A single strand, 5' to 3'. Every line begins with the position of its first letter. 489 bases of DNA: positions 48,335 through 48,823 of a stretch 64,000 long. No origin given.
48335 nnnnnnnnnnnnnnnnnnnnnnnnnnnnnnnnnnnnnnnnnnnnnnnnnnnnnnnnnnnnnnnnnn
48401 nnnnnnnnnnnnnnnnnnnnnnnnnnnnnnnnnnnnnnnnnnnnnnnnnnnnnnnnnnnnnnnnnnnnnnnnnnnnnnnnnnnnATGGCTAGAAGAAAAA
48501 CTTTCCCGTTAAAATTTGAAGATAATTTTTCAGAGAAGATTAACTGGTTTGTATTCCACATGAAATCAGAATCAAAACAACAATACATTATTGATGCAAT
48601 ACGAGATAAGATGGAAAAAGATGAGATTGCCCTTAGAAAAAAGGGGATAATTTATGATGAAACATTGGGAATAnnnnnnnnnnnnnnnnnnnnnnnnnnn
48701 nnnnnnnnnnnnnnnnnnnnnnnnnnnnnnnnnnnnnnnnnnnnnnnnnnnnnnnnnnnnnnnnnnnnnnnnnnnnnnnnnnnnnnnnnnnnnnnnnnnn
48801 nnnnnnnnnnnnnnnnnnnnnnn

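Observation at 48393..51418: Autoregulated six-gene operon: RHH protein with tandem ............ operators, double-HTH protein, HEXXH (ImmA-like) peptidase, unknown protein, lipoprotein, XRE regulator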

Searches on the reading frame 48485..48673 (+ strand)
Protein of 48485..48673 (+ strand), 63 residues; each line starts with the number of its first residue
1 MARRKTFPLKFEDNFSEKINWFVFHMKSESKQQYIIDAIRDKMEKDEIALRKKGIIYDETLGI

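Call 6: search_protein_families(library=pfam, proteins=[window:48485-48673:+], max_evalue=0.1)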
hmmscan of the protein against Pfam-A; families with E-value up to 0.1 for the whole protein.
window:48485-48673:+ (63 aa): 0 families

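Call 7: search_protein_families(library=phrogs, proteins=[window:48485-48673:+], max_evalue=0.01)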
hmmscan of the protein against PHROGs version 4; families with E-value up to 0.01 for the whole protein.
window:48485-48673:+ (63 aa): 2 families
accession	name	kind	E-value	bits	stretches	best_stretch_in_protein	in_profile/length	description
phrog_949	-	unknown function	0.0046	17.8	1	16-52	22-58/61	-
phrog_19714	-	unknown function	0.0052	18.4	1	5-47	35-74/75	-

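Call 14: search_protein_families(library=padloc, proteins=[window:48485-48673:+], max_evalue=0.1)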
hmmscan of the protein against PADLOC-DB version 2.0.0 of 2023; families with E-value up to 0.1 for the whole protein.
window:48485-48673:+ (63 aa): 0 families

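Call 15: search_protein_families(library=ncbifam, proteins=[window:48485-48673:+], max_evalue=0.1)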
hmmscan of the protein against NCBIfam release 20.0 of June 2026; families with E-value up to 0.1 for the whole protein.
window:48485-48673:+ (63 aa): 0 families

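Call 38: search_solved_structures(query=A3, max_evalue=10, show_alignments=2)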
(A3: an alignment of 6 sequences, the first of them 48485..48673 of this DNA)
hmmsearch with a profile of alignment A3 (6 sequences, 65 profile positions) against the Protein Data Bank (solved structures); distinct sequences matched with E-value up to 10: 1.
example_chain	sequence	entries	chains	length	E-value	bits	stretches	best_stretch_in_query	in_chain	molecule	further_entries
9ygm_LW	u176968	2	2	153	0.62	13.2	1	6-45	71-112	60S ribosomal protein uL23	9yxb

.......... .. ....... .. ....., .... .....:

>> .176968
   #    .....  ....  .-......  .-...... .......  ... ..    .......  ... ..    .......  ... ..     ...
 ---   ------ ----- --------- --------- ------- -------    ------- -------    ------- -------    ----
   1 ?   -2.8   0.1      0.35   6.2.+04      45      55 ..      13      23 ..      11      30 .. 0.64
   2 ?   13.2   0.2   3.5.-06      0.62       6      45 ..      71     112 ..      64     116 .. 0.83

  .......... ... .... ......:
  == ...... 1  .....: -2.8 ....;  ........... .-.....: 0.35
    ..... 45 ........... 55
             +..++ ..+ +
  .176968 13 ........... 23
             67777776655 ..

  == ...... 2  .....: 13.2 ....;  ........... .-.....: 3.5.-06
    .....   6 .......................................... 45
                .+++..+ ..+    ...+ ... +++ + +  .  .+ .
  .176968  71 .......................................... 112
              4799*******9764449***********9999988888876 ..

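Call 41: find_homologous_proteins(query=A3, max_evalue=0.01)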
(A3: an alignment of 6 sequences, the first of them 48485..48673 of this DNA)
Query A3 (6 sequences) (63 aa, profile of the alignment): 65 proteins with E <= 0.01 among 796 candidates.
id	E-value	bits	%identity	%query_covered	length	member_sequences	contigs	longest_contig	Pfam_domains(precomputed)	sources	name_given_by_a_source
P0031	1.5e-28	116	46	83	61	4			-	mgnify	mgnify:FL=1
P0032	1.1e-26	110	57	67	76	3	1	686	-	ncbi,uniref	ncbi:hypothetical protein M5X02_32105, partial [Paenibacillus alvei]|uniref:hypothetical protein n=2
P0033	2.2e-26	109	50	76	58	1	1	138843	-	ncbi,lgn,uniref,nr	ncbi:hypothetical protein [Paenibacillus odorifer]|uniref:hypothetical protein n=1 Tax=Paenibacillus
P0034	1.4e-25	107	100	100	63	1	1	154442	-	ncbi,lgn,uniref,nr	ncbi:hypothetical protein [Paenibacillus sp. Mc5Re-14]|uniref:hypothetical protein n=1 Tax=Paenibaci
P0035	1.8e-25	106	54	79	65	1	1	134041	-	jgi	jgi:hypothetical protein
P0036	6.1e-25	105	60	67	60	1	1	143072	-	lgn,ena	-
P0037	3.9e-23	99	50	67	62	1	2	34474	-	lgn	-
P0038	4.9e-23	99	51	71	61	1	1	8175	-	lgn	-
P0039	8.6e-23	98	52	70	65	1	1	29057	-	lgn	-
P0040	1.2e-22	97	50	67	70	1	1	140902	-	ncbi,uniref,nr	ncbi:hypothetical protein [Paenibacillus agilis]|uniref:Uncharacterized protein n=1 Tax=Paenibacillu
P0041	2.5e-22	96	52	70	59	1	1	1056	-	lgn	-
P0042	1.8e-21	93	49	68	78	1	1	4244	-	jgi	jgi:Leu/Phe-tRNA-protein transferase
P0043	2.9e-21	93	47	81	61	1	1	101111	-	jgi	jgi:hypothetical protein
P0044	7.9e-21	91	57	67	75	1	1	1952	-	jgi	jgi:hypothetical protein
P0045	1.1e-20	91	50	79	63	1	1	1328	-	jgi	jgi:hypothetical protein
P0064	3.1e-10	57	34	65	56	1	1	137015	-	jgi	jgi:predicted transcriptional regulator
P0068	2.5e-8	51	38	67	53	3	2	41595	-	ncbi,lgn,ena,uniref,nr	ncbi:hypothetical protein [Paenibacillus sp. XY044]|uniref:hypothetical protein n=1 Tax=Paenibacillu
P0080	2.9e-6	45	35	68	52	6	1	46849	-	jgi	jgi:predicted HicB family RNase H-like nuclease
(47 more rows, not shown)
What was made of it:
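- On Ribbon-helix-helix (MetJ/Arc/CopG) superfamily: Its profile reaches proteins carrying Pfam HicB and TacA1 (call 41).
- Checked: The leader gene most likely starts at ATG 48485, 7 nt after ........, giving 63 aa. This matches the length of the database entry (call 41).
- RHH assignment: profile hits to proteins carrying Pfam HicB and TacA1 (call 41).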

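Call 45: search_protein_families(library=pfam, alignment_id=A4, max_evalue=0.1)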
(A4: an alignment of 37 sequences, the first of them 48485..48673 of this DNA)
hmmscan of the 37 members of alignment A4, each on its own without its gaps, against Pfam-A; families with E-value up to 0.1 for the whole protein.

A. member 1, window:48485-48673:+ (63 aa): 0 families

B. families by the number of members that match (of 37 scanned): 17 families
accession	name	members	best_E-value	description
PF05534.18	HicB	9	1.1e-05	HicB family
PF08681.18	TacA1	5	1.3e-05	Antitoxin TacA 1-like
PF15518.12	L_protein_N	5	0.0013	L protein N-terminus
PF07704.17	PSK_trans_fac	4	0.0033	Rv0623-like transcription factor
PF09386.16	ParD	4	0.0062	Antitoxin ParD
PF01402.27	RHH_1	3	0.0011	Ribbon-helix-helix protein, copG family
PF05509.17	TraY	3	0.011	TraY domain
PF11903.14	ParD_like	2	0.01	ParD-like antitoxin of type II bacterial toxin-antitoxin system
PF14263.11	DUF4354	2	0.011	Domain of unknown function (DUF4354)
PF02881.24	SRP54_N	2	0.024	SRP54-type protein, helical bundle domain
PF03588.20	Leu_Phe_trans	2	0.032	Leucyl/phenylalanyl-tRNA protein transferase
PF08468.16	MTS_N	1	0.0046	Methyltransferase small domain N-terminal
PF21983.2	NikA-like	1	0.026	Mobilization protein NikA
PF19807.5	DUF6290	1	0.04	Family of unknown function (DUF6290)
PF18257.6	DsbG_N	1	0.049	Disulfide isomerase DsbG N-terminal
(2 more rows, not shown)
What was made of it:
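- On Ribbon-helix-helix (MetJ/Arc/CopG) superfamily: Of 37 family members, 9 hit HicB, 5 TacA1, 4 ParD, 4 PSK_trans_fac, 3 RHH_1 and 3 TraY, with best E-values from 1e-5 to 1e-2 (call 45).
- The distant family hits are to antitoxin DNA-binding domains: HicB, TacA, ParD (calls 41, 45).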

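Call 90: find_encoding_contigs(protein=P0080, flank=4000, max_places=2)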
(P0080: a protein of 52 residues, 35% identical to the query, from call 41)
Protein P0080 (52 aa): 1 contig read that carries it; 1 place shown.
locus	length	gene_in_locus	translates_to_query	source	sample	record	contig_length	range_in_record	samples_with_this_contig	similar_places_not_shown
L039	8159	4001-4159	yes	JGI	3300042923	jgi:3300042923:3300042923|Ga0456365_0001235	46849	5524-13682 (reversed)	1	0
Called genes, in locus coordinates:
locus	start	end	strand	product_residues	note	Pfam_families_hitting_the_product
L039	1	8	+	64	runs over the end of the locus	-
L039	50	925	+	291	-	PF09588:YqaJ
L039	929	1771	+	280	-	PF03837:RecT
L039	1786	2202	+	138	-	-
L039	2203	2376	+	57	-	-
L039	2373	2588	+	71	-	-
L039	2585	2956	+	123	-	PF09643:YopX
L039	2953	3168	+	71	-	-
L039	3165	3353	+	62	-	-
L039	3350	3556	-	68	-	PF13443:HTH_26, PF12844:HTH_19 (weak)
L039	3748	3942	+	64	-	-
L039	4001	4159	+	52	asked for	-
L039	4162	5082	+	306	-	PF14297:Lin1244_N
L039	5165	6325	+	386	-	PF03796:DnaB_C, PF13481:AAA_25 (weak)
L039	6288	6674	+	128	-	-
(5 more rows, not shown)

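Call 91: find_encoding_contigs(protein=P0068, flank=4000, max_places=2)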
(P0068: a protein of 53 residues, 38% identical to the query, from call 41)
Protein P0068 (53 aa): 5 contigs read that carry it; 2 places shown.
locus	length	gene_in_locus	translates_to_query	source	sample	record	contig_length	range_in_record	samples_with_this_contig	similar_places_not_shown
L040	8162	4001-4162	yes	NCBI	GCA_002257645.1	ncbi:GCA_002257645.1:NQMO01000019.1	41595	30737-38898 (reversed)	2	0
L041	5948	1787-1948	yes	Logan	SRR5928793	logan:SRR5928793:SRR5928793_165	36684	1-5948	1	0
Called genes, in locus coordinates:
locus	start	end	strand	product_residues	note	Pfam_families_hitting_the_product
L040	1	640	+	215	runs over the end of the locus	PF04404:ERF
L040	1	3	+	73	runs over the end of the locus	-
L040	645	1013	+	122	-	-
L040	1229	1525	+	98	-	-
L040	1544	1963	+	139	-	PF09643:YopX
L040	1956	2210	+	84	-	-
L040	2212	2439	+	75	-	-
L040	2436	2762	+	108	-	-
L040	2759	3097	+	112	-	-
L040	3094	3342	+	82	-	-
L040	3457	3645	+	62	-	-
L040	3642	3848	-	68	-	PF13443:HTH_26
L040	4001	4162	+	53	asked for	-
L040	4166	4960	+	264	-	-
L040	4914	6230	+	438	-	PF00772:DnaB, PF13481:AAA_25, PF03796:DnaB_C, PF06745:ATPase (weak)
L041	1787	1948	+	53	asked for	-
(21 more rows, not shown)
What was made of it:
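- Short RHH homologues in small temperate Paenibacillus phages directly precede a replisome organiser (Lin1244_N) and DnaB (calls 90, 91).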

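Call 92: find_encoding_contigs(protein=P0064, flank=4000, max_places=2)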
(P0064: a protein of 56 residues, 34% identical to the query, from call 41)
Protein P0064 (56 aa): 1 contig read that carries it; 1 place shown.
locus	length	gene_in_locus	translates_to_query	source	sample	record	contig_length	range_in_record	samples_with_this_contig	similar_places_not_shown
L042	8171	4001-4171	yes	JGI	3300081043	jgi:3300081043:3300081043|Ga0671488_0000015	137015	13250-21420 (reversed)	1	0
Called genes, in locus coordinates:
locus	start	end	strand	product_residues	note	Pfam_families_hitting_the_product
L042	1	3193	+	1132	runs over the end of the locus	PF02811:PHP, PF07733:DNA_pol3_alpha, PF17657:DNA_pol3_finger, PF14579:HHH_6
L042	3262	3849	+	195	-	PF05866:RusA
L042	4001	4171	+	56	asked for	-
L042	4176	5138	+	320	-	-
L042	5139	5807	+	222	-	-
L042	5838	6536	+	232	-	-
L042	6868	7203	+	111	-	-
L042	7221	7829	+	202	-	-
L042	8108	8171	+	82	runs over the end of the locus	-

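Call 95: search_solved_structures(query=A4, max_evalue=10, show_alignments=3)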
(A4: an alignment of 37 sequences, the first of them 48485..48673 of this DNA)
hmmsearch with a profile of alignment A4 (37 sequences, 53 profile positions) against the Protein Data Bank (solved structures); distinct sequences matched with E-value up to 10: 4.
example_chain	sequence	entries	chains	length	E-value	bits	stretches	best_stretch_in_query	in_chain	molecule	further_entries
5bym_A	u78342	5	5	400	0.063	16.6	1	18-44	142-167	Suppressor protein MPT5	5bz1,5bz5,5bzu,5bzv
4nr2_A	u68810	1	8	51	0.31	14.4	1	11-44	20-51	Serine/threonine-protein kinase 4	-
2jo8_A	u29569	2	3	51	0.32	14.3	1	11-44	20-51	Serine/threonine-protein kinase 4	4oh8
6lcs_A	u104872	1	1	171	1.3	12.4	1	12-44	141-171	VH-SARAH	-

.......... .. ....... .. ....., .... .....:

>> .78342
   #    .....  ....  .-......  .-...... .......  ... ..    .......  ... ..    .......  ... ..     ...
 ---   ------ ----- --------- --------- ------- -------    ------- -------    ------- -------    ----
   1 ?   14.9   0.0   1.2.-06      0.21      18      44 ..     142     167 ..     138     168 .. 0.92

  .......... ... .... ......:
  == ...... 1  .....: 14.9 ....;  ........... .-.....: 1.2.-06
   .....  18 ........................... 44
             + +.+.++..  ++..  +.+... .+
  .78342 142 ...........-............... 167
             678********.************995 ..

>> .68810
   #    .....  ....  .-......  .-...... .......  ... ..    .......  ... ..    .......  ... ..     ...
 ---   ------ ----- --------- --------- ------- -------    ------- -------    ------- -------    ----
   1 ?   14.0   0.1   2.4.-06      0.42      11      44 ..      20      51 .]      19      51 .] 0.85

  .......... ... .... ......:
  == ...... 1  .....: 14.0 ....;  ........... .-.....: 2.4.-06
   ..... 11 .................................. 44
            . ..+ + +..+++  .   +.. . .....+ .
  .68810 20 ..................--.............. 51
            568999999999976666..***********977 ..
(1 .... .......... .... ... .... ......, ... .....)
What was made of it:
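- On Ribbon-helix-helix (MetJ/Arc/CopG) superfamily: A PDB sequence search finds no RHH (calls 38, 95).
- The window protein itself hits no curated RHH model (call 6), and a profile search of PDB sequences finds no RHH (calls 38, 95).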
